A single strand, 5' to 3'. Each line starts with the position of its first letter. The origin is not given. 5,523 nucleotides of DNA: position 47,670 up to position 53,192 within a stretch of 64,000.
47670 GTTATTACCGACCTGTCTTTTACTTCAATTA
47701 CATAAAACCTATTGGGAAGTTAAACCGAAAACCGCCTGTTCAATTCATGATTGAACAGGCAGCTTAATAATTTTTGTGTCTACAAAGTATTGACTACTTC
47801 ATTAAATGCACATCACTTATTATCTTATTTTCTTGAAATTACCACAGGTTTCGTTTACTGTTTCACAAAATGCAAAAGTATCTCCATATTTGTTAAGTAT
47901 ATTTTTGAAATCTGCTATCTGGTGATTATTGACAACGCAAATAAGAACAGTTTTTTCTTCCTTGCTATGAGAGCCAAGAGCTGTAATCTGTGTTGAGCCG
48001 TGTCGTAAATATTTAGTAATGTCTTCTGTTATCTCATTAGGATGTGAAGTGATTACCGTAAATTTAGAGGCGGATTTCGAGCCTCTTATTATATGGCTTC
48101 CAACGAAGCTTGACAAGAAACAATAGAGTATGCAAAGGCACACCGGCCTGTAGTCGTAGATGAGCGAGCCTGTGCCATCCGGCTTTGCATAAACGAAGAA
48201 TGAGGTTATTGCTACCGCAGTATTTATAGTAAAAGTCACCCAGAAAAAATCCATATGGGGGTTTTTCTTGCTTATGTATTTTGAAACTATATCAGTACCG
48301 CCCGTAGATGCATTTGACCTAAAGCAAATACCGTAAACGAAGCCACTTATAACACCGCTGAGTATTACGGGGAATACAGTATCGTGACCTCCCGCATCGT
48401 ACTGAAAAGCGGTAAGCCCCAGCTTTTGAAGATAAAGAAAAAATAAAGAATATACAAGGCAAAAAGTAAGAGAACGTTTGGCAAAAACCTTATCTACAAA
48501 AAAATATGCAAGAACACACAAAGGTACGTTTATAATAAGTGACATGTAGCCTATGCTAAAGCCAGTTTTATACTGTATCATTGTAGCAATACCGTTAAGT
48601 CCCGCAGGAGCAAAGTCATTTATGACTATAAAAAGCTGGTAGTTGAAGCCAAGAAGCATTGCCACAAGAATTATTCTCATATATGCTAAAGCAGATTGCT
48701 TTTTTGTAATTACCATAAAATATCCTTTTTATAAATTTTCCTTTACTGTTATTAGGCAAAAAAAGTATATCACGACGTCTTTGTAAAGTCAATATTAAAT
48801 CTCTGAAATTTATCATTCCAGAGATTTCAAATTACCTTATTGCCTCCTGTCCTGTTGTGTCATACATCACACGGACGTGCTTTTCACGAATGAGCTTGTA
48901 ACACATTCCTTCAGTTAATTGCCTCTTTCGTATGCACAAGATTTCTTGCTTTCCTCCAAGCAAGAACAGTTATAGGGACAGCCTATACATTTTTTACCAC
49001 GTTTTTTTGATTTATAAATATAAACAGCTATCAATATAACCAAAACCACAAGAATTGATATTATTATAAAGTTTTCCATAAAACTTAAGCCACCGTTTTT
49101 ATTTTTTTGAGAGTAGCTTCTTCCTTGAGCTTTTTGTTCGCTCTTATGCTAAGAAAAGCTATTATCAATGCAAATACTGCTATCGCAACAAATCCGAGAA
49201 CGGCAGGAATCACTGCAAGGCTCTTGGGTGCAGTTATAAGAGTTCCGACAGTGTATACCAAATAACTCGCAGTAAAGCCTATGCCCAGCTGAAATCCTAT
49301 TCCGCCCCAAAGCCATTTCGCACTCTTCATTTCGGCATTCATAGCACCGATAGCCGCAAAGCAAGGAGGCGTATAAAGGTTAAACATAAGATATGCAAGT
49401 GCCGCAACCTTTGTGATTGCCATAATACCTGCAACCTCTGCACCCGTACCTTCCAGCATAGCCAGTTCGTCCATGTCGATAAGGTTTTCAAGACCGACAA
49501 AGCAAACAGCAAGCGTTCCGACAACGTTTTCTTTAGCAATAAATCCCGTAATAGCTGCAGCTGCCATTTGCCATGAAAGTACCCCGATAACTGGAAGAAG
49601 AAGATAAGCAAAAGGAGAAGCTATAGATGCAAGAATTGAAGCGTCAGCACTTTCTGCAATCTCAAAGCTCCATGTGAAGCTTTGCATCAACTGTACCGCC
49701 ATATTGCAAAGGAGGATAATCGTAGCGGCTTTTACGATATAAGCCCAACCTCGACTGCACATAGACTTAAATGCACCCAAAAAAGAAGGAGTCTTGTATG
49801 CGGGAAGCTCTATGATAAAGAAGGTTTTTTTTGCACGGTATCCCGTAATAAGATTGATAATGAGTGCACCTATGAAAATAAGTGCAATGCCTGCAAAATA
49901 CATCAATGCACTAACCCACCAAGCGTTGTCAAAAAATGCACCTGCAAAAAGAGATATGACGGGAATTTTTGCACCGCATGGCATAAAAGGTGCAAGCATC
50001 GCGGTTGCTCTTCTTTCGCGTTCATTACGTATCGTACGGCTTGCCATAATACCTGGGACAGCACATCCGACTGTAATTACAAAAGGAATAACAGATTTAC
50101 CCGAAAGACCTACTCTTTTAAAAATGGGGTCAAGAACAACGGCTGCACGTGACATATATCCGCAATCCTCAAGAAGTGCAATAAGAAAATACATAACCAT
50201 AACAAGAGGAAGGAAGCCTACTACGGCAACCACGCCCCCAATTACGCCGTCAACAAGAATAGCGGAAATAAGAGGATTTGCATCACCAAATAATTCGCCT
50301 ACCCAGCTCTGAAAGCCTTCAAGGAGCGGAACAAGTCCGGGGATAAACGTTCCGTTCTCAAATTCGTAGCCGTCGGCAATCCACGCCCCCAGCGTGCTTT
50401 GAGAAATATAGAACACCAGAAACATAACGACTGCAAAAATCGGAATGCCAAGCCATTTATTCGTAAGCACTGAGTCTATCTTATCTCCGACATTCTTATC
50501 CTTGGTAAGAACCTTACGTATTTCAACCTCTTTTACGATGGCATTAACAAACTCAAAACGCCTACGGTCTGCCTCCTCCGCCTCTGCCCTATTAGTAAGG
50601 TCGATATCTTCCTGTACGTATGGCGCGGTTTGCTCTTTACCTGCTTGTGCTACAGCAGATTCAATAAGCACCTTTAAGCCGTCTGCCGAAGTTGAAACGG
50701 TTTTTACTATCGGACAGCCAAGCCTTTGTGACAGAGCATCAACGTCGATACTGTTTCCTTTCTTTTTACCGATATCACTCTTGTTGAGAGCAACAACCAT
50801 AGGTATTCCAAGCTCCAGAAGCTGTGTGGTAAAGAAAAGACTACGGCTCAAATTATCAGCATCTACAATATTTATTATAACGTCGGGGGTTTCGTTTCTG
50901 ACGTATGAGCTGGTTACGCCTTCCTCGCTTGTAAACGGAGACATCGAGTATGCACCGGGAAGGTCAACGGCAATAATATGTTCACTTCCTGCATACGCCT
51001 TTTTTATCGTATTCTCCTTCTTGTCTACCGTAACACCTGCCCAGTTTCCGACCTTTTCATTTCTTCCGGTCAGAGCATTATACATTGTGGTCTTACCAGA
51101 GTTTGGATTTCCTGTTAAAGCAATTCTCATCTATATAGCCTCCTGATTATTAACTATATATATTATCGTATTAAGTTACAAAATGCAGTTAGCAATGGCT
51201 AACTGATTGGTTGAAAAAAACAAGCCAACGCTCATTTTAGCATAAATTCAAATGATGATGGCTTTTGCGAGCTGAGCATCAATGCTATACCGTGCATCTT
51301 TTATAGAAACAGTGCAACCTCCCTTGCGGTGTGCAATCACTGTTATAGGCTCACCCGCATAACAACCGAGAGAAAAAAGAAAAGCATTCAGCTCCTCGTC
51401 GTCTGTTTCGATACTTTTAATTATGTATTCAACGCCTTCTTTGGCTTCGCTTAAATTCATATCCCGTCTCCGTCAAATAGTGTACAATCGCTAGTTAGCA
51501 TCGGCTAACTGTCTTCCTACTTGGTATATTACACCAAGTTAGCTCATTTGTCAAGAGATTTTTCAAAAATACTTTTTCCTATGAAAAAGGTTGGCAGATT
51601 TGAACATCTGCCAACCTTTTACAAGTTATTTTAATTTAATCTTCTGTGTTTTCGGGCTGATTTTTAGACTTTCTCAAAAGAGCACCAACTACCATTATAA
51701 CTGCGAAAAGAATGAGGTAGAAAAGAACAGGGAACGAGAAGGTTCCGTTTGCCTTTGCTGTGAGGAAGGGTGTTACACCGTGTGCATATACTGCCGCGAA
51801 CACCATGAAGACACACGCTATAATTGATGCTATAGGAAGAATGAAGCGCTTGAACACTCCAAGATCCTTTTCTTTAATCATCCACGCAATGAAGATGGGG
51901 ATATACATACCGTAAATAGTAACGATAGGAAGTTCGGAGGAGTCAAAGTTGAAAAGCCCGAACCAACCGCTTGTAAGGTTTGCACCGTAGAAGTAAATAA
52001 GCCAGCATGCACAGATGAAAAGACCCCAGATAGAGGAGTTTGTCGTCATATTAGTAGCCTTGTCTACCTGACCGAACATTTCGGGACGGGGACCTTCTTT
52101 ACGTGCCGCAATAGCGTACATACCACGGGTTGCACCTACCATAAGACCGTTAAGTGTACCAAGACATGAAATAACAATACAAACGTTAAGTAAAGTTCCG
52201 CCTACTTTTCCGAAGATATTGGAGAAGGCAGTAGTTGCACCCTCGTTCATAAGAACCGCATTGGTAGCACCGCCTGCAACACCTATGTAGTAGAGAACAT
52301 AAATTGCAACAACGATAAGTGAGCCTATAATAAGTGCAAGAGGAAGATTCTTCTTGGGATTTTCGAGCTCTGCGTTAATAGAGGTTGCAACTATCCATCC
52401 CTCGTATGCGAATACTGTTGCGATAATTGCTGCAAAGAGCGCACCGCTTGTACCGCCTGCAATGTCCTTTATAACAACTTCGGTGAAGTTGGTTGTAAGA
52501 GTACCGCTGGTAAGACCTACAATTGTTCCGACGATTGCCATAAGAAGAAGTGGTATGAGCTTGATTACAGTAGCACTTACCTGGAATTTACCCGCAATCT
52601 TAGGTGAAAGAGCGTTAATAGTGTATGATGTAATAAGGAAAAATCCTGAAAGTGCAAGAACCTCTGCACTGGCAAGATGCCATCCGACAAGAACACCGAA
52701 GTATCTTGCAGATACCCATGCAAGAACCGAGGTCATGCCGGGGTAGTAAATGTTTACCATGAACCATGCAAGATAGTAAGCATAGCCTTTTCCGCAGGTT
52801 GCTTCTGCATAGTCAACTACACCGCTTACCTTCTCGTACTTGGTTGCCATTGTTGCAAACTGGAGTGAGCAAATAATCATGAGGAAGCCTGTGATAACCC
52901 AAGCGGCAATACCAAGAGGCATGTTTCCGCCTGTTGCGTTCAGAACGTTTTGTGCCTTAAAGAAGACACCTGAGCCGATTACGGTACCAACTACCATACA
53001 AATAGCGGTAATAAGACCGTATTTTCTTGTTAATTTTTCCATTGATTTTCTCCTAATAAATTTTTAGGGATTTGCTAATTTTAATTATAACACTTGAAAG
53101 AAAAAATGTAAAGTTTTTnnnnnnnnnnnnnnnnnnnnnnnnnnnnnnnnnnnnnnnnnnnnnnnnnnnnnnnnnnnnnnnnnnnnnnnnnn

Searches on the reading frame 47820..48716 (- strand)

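Call 86: search_protein_families(library=pfam, proteins=[window:47820-48716:-], max_evalue=0.00001)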
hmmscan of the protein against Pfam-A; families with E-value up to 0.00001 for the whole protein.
window:47820-48716:- (298 aa): 2 families
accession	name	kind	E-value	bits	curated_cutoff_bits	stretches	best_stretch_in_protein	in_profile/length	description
PF02588.21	YitT_membrane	-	6.8e-35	120.8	24.3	1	12-233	2-204/205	Uncharacterised 5xTM membrane BCR, YitT family COG1284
PF10035.14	DUF2179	-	3.9e-08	33.4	22.8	1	239-277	1-39/55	Uncharacterized protein conserved in bacteria (DUF2179)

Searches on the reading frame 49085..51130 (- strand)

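Call 86: search_protein_families(library=pfam, proteins=[window:49085-51130:-], max_evalue=0.00001)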
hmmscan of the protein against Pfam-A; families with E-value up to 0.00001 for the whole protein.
window:49085-51130:- (681 aa): 4 families
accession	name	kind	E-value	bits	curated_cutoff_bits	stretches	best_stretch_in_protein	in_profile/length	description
PF02421.24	FeoB_N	-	8.3e-56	188.3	27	1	2-157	2-154/156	Ferrous iron transport protein B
PF07670.19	Gate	-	1.5e-25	90.1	29.6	2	304-399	2-104/104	Nucleoside recognition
PF01926.29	MMR_HSR1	-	2e-18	67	21.9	1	2-117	1-113/113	50S ribosome-binding GTPase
PF07664.17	FeoB_C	-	1.8e-10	40.8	26.6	1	409-460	3-54/54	Ferrous iron transport protein B C terminus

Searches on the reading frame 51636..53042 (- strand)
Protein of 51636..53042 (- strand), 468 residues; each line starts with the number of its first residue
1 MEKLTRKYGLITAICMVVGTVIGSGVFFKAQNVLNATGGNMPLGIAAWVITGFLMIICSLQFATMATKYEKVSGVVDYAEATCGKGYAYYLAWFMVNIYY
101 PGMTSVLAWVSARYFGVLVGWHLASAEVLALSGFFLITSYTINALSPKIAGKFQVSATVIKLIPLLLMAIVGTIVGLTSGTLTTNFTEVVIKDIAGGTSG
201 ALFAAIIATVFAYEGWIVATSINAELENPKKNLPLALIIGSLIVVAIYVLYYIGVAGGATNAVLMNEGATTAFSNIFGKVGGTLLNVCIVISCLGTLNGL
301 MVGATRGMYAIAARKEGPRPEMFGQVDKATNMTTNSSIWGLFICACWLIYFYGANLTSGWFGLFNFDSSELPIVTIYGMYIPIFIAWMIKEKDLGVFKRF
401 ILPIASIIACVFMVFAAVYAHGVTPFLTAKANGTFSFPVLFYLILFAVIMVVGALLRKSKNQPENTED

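Call 86: search_protein_families(library=pfam, proteins=[window:51636-53042:-], max_evalue=0.00001)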
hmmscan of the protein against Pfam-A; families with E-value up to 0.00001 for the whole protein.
window:51636-53042:- (468 aa): 2 families
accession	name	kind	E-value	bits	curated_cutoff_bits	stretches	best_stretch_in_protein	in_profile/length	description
PF13520.12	AA_permease_2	-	1.8e-38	133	27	1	9-440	2-420/427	Amino acid permease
PF00324.27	AA_permease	-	1.4e-22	80.5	24.6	1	14-452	3-452/470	Amino acid permease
